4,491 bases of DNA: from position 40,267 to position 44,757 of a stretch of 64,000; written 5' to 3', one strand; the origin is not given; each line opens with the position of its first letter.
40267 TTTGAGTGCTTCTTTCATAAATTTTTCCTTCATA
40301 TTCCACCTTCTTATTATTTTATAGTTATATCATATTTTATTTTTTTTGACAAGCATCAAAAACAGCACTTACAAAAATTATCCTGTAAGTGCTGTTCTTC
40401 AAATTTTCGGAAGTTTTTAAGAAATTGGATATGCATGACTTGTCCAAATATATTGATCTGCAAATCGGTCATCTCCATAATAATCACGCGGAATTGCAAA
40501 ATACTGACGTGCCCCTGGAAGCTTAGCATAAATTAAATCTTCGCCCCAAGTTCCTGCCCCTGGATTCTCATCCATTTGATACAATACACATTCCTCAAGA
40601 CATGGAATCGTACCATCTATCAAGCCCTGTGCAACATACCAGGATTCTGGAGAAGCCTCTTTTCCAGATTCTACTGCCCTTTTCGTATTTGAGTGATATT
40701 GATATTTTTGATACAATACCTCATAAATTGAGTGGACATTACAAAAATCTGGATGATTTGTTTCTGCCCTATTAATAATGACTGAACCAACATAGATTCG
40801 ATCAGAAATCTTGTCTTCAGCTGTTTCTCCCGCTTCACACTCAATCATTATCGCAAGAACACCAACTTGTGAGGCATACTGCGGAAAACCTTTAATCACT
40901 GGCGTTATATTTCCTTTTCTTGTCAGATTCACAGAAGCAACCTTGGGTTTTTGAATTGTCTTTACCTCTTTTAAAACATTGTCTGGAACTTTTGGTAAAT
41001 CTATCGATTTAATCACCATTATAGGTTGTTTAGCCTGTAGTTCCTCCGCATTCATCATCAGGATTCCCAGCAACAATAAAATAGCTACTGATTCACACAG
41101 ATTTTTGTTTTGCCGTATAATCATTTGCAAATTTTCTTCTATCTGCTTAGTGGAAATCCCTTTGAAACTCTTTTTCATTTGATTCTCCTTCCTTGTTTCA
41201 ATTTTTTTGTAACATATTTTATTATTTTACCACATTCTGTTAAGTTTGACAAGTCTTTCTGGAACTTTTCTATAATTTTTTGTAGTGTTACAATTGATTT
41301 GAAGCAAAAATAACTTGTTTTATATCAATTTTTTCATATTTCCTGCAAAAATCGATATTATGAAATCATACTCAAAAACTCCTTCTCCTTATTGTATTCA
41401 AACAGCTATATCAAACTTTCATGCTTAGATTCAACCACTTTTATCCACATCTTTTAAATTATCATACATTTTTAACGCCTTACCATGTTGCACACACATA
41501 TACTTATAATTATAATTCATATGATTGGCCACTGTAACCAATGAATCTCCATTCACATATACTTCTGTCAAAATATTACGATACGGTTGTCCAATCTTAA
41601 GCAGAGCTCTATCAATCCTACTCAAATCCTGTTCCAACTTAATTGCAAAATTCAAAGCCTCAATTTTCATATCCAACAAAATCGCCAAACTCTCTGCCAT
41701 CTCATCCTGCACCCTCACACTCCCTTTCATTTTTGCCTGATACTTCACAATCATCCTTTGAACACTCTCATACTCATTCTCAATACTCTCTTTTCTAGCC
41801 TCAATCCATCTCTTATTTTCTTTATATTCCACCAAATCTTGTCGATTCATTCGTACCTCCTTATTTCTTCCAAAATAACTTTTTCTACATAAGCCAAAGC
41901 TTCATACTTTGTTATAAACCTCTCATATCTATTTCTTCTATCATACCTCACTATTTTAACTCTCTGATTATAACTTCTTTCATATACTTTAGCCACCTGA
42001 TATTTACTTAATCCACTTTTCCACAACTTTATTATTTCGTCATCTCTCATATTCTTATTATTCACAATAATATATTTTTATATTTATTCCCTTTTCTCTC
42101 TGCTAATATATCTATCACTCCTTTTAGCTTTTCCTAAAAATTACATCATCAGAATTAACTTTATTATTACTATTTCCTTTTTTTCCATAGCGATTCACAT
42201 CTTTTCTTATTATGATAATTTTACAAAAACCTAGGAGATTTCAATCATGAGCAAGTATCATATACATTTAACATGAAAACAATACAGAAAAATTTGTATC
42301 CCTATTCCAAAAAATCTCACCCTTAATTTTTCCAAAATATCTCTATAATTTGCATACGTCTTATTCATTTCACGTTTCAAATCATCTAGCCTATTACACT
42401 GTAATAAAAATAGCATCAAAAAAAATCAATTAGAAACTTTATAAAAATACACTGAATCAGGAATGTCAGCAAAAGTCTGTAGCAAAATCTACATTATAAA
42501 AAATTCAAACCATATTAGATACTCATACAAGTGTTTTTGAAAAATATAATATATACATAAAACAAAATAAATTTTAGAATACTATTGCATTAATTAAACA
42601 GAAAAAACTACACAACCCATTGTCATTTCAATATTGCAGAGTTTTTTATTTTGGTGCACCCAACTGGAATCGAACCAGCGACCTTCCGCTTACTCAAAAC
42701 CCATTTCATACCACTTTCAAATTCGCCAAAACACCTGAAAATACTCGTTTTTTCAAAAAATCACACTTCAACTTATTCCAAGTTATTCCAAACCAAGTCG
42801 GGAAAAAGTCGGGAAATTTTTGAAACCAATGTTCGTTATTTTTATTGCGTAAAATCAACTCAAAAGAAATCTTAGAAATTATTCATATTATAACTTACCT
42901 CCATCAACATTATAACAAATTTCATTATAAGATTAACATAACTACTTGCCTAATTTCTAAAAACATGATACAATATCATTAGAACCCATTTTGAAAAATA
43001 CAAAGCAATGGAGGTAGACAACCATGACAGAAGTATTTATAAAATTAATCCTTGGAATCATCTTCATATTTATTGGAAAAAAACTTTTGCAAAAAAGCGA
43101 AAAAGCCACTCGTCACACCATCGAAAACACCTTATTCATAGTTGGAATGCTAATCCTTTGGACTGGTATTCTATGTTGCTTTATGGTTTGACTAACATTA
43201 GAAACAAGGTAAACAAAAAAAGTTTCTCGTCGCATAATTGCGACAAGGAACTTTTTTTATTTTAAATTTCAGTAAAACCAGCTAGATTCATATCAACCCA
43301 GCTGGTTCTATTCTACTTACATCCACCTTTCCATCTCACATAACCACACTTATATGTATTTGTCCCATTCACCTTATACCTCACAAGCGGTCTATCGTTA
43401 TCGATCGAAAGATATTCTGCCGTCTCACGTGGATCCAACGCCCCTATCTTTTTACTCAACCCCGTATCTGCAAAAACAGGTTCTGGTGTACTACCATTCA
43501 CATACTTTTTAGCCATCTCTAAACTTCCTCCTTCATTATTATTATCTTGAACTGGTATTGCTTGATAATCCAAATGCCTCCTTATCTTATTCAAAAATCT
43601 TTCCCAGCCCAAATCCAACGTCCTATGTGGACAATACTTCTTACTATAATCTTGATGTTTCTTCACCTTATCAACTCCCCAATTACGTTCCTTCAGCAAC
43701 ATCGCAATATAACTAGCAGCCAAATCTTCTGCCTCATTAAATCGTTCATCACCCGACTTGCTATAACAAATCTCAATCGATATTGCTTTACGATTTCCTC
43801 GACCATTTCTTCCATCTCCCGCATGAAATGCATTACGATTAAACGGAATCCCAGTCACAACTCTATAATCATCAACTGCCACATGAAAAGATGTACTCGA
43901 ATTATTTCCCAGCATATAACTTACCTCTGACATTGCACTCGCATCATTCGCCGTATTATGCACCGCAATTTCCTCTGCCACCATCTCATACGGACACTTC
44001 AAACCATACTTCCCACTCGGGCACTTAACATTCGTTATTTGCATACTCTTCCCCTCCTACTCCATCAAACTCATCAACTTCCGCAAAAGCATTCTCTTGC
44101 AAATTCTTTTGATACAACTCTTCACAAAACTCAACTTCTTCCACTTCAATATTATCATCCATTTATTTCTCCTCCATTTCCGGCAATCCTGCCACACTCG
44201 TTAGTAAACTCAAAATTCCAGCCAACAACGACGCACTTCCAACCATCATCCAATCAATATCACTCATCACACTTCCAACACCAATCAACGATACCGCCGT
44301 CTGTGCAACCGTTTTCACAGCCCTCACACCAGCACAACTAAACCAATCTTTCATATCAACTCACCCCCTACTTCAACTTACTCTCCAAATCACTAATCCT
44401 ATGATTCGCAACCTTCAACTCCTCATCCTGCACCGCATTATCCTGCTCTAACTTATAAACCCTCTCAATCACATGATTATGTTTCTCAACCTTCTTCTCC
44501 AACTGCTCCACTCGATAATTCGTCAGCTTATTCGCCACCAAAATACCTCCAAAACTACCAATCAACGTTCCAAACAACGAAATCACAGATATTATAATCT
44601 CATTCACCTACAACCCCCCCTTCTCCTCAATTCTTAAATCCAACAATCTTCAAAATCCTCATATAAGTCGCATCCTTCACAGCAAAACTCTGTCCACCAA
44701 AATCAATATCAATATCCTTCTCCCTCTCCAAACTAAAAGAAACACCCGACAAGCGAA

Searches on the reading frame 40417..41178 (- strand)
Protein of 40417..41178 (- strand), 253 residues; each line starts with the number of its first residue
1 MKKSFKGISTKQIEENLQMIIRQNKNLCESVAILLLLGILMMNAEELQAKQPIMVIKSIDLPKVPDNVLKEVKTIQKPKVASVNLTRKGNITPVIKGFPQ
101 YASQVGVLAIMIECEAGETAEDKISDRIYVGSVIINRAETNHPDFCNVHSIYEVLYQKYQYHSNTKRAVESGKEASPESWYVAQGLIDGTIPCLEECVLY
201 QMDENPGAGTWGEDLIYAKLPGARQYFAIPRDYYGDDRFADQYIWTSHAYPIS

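Call 8: search_protein_families(library=phrogs, proteins=[window:40417-41178:-], max_evalue=0.001)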
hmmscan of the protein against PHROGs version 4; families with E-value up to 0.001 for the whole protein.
window:40417-41178:- (253 aa): 0 families

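Call 75: search_protein_families(library=pfam, proteins=[window:40417-41178:-], max_evalue=0.001)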
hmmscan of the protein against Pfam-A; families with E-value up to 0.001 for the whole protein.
window:40417-41178:- (253 aa): 1 family
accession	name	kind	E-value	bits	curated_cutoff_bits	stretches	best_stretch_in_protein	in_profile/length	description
PF07486.17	Hydrolase_2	-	4.5e-06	27.7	27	1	126-204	6-77/100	Cell Wall Hydrolase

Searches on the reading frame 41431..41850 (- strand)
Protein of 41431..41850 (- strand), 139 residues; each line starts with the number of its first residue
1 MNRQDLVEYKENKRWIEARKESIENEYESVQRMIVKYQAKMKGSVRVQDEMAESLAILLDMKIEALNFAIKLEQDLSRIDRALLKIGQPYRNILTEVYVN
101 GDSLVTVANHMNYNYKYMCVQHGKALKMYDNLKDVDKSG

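Call 8: search_protein_families(library=phrogs, proteins=[window:41431-41850:-], max_evalue=0.001)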
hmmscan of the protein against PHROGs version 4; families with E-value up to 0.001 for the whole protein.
window:41431-41850:- (139 aa): 2 families
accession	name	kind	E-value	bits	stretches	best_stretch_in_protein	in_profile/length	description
phrog_36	-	transcription regulation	1.3e-09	39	1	6-133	60-187/220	transcriptional regulator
phrog_248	-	transcription regulation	5.2e-05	24.4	1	62-116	70-120/161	transcriptional activator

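Call 75: search_protein_families(library=pfam, proteins=[window:41431-41850:-], max_evalue=0.001)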
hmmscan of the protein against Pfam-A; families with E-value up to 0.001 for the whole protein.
window:41431-41850:- (139 aa): 0 families

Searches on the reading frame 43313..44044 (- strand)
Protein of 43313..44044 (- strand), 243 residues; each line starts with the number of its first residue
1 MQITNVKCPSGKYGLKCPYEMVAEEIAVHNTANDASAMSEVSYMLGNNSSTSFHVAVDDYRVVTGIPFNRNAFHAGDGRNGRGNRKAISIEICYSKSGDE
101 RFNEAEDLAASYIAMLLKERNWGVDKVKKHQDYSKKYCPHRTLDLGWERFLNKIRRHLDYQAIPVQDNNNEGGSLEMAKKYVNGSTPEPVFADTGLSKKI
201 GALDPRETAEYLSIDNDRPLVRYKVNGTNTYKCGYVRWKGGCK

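Call 8: search_protein_families(library=phrogs, proteins=[window:43313-44044:-], max_evalue=0.001)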
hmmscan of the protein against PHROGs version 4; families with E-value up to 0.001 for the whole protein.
window:43313-44044:- (243 aa): 16 families
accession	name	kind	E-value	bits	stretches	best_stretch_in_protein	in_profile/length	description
phrog_3088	-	lysis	3.7e-73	247.3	1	1-175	2-177/248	amidase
phrog_1794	-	lysis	7.8e-44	151.4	1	2-232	35-244/336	amidase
phrog_833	-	lysis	7.9e-44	151.5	1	5-190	7-199/294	endolysin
phrog_9611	-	lysis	1.6e-38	133.7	1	2-163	2-174/246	endolysin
phrog_670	-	lysis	1.9e-30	107.3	1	26-186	116-277/596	endolysin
phrog_1493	-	lysis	3.8e-30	106.4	1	5-156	11-169/394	endolysin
phrog_2338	-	lysis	1.5e-27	97.9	1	8-147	13-154/346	endolysin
phrog_5182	-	lysis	7e-20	72.9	1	12-170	23-185/321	endolysin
phrog_18955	-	unknown function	2.1e-19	70.5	1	27-155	300-434/483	-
phrog_15001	-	lysis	1.8e-12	48.1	1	33-135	61-162/367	endolysin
phrog_19265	-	unknown function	9.7e-08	33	1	24-158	25-160/293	-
phrog_1110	-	lysis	2.3e-07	31.5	1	24-119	23-117/301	endolysin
phrog_635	-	lysis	1.4e-06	28.6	1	24-145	193-318/463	endolysin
phrog_880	-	lysis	3.3e-06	27.7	1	26-167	196-344/435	endolysin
phrog_4018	-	lysis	5.3e-06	27.4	1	24-147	32-145/285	amidase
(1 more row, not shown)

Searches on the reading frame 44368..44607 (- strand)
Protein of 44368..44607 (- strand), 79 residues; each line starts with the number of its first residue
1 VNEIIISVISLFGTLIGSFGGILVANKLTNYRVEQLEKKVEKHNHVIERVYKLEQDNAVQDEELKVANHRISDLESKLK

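Call 8: search_protein_families(library=phrogs, proteins=[window:44368-44607:-], max_evalue=0.001)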
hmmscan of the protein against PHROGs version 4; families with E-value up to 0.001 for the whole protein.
window:44368-44607:- (79 aa): 1 family
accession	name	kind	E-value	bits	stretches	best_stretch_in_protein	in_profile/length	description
phrog_1863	-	unknown function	8.6e-14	52.2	1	3-78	2-95/97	-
